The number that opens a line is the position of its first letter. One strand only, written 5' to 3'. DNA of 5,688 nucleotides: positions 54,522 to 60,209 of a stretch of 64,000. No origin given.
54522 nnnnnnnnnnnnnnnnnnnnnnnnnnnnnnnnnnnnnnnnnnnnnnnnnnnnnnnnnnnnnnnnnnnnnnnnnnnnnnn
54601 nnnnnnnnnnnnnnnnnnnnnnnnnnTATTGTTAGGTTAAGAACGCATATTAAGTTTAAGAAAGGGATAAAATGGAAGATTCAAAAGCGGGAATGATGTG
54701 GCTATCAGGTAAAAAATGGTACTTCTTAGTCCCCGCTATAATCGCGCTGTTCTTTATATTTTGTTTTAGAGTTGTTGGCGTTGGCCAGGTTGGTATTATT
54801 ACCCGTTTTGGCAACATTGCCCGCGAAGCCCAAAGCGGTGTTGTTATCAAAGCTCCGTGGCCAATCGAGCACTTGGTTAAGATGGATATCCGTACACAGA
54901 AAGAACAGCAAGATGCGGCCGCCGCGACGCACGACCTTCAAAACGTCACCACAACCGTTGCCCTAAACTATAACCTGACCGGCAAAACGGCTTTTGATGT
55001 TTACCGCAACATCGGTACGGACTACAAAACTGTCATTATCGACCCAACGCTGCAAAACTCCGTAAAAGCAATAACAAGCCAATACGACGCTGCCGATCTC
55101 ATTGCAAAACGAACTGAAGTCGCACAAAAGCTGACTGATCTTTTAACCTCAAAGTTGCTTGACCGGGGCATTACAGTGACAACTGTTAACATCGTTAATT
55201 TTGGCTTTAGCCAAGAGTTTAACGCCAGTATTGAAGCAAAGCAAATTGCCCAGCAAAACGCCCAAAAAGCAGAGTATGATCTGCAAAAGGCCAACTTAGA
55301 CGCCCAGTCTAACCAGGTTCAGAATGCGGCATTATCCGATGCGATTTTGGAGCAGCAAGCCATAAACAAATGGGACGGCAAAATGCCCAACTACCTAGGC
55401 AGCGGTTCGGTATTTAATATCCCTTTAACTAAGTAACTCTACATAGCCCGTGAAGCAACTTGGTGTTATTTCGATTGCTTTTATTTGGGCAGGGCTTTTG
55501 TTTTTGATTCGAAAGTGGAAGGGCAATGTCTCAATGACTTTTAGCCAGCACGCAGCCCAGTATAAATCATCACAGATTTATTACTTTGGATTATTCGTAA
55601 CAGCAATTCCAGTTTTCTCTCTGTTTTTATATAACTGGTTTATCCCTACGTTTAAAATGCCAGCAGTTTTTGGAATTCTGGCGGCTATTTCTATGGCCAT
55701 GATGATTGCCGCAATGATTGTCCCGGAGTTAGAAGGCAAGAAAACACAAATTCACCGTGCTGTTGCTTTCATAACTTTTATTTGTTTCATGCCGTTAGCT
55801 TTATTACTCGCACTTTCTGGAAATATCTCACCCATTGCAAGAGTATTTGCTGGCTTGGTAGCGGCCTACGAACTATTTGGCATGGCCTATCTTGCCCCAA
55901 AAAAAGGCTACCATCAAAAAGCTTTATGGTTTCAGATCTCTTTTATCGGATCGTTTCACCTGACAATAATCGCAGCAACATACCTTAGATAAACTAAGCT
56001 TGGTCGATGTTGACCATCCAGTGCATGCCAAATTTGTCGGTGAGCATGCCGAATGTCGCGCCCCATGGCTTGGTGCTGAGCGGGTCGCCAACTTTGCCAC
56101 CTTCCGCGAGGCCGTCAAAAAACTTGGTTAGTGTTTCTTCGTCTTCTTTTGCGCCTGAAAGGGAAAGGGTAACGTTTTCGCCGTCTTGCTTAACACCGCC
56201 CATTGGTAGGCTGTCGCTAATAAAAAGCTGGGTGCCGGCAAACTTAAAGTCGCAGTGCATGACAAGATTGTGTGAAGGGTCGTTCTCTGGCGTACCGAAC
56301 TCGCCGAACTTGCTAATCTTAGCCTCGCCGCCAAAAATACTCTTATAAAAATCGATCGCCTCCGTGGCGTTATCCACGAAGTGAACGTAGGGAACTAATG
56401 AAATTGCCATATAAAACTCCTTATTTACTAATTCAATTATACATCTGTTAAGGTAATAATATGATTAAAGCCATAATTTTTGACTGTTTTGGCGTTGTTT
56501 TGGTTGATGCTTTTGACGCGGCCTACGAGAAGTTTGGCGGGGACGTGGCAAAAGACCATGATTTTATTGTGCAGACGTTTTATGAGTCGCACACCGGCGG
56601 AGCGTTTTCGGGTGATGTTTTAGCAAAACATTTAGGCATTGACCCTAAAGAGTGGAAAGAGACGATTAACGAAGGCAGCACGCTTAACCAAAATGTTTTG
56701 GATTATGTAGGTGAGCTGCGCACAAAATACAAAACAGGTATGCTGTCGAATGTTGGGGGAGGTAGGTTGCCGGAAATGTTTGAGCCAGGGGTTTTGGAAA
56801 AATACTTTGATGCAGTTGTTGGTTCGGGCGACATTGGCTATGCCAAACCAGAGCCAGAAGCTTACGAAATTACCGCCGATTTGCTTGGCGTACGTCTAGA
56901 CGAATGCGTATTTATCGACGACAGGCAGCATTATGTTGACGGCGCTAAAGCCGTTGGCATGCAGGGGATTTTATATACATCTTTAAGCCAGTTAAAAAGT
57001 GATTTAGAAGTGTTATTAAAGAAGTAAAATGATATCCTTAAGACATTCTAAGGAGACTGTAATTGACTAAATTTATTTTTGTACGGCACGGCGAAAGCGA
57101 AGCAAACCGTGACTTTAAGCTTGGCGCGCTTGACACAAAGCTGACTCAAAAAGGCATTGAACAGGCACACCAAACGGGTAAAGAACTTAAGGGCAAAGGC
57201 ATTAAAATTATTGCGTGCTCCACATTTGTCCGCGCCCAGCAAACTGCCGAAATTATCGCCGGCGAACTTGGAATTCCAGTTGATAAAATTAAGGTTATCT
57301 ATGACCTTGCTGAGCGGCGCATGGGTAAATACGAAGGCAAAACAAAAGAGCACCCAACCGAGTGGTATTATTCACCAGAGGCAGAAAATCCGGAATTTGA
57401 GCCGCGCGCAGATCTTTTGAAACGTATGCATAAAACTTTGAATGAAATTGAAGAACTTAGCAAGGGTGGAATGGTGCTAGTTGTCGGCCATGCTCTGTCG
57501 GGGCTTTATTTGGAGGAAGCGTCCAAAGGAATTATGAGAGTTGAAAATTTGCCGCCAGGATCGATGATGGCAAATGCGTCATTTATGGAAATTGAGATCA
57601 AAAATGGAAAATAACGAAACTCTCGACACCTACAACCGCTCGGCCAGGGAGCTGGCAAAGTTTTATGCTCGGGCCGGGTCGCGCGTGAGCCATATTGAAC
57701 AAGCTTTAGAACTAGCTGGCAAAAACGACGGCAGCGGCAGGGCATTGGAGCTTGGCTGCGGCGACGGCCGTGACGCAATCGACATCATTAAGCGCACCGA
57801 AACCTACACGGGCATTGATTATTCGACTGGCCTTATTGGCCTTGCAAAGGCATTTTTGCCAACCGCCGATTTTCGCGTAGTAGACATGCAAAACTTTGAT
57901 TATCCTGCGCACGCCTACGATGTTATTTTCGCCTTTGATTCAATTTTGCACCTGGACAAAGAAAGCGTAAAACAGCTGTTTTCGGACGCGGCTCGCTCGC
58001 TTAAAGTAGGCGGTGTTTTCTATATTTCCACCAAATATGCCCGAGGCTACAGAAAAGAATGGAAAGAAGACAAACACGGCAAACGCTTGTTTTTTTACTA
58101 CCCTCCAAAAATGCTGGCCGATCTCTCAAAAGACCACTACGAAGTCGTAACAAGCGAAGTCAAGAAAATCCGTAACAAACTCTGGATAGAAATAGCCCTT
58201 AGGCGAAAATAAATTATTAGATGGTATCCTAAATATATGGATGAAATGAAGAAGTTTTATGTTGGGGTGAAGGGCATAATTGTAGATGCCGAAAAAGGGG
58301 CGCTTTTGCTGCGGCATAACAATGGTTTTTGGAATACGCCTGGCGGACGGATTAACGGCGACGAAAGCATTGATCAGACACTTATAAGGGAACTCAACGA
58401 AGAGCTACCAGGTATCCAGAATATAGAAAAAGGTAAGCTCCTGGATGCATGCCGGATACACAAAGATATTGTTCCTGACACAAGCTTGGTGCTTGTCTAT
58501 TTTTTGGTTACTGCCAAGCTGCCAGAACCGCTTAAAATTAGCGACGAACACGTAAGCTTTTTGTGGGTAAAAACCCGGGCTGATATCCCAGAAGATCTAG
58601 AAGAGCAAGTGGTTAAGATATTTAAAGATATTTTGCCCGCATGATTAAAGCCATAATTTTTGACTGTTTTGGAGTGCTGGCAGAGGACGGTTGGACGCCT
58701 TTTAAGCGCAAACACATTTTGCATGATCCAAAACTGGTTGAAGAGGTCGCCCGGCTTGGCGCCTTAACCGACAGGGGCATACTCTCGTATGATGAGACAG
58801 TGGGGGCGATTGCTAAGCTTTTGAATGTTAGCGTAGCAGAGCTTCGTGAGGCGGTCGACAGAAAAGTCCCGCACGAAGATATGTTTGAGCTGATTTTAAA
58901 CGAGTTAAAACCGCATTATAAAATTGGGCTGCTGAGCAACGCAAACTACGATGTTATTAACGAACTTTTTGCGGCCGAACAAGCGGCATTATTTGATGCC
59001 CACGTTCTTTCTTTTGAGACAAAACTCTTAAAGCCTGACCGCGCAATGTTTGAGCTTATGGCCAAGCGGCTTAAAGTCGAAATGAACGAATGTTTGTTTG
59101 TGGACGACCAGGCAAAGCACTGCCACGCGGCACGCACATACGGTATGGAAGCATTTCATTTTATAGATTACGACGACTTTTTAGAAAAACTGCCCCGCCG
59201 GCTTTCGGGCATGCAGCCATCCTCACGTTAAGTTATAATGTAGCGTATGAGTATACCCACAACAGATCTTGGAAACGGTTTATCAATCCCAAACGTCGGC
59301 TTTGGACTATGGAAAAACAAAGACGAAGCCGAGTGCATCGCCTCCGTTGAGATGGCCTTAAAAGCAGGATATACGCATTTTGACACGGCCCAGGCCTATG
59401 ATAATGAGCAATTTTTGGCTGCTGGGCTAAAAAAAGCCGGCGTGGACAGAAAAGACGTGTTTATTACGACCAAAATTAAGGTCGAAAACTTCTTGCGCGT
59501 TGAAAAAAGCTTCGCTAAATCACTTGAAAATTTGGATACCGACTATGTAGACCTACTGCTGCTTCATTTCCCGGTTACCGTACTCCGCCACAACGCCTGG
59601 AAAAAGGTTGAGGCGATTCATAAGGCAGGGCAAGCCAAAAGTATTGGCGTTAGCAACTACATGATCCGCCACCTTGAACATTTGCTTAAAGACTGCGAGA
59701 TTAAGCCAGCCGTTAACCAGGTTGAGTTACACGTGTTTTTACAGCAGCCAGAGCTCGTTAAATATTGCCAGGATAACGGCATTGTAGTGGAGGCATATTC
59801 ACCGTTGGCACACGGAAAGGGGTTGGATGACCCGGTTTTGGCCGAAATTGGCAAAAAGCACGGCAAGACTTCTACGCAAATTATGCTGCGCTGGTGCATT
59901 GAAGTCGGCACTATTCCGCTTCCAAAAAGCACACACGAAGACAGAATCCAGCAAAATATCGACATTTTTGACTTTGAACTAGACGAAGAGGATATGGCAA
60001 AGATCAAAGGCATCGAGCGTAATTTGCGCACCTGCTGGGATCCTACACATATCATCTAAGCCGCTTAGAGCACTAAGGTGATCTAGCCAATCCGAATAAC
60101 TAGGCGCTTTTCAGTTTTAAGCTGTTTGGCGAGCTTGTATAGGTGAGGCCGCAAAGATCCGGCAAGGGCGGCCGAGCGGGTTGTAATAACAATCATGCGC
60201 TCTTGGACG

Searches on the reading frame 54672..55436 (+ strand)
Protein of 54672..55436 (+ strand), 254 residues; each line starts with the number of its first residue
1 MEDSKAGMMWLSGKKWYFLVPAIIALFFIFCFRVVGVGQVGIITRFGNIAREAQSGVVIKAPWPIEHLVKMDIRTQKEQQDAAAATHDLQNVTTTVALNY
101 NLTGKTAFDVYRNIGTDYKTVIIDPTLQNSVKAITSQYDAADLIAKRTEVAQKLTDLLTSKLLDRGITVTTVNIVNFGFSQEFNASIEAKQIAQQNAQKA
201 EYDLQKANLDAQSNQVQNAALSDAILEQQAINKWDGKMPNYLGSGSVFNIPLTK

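Call 91: search_protein_families(library=pfam, proteins=[window:54672-55436:+], max_evalue=0.001)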
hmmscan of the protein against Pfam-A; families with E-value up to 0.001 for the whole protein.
window:54672-55436:+ (254 aa): 1 family
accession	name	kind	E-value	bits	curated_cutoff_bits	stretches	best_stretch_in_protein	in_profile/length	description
PF01145.31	Band_7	-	2.8e-27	96.4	23.6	1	34-204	2-172/176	SPFH domain / Band 7 family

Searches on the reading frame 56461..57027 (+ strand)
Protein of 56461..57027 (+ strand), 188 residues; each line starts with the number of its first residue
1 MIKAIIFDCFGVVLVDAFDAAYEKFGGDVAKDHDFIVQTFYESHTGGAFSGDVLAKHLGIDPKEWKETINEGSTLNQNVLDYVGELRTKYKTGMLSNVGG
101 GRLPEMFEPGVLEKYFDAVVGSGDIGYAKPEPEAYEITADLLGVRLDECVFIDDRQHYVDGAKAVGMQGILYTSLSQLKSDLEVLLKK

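Call 91: search_protein_families(library=pfam, proteins=[window:56461-57027:+], max_evalue=0.001)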
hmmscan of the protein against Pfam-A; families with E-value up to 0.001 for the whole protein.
window:56461-57027:+ (188 aa): 3 families
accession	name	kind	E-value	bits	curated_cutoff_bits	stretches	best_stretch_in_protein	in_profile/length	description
PF00702.32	Hydrolase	-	4.1e-13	50.6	26.4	1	2-166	1-191/191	haloacid dehalogenase-like hydrolase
PF13419.12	HAD_2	-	1.5e-11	45.2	23.8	1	63-170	67-176/178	Haloacid dehalogenase-like hydrolase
PF13242.12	Hydrolase_like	-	3.8e-07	30.4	22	1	128-174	3-50/75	HAD-hyrolase-like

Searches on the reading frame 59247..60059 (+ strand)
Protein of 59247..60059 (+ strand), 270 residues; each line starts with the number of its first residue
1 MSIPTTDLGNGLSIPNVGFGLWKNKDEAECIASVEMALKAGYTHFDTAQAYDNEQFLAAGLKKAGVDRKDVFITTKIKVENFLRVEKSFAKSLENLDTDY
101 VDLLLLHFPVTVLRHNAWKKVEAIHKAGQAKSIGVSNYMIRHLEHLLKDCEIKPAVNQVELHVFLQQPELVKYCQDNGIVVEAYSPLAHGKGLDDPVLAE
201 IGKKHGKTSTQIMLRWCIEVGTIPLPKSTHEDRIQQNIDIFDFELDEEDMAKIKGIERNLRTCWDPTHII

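Call 91: search_protein_families(library=pfam, proteins=[window:59247-60059:+], max_evalue=0.001)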
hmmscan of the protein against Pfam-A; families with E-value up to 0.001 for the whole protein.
window:59247-60059:+ (270 aa): 1 family
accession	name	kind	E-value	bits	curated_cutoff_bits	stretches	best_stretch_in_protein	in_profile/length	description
PF00248.27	Aldo_ket_red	-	7.2e-57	193.1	24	1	17-256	2-289/291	Aldo/keto reductase family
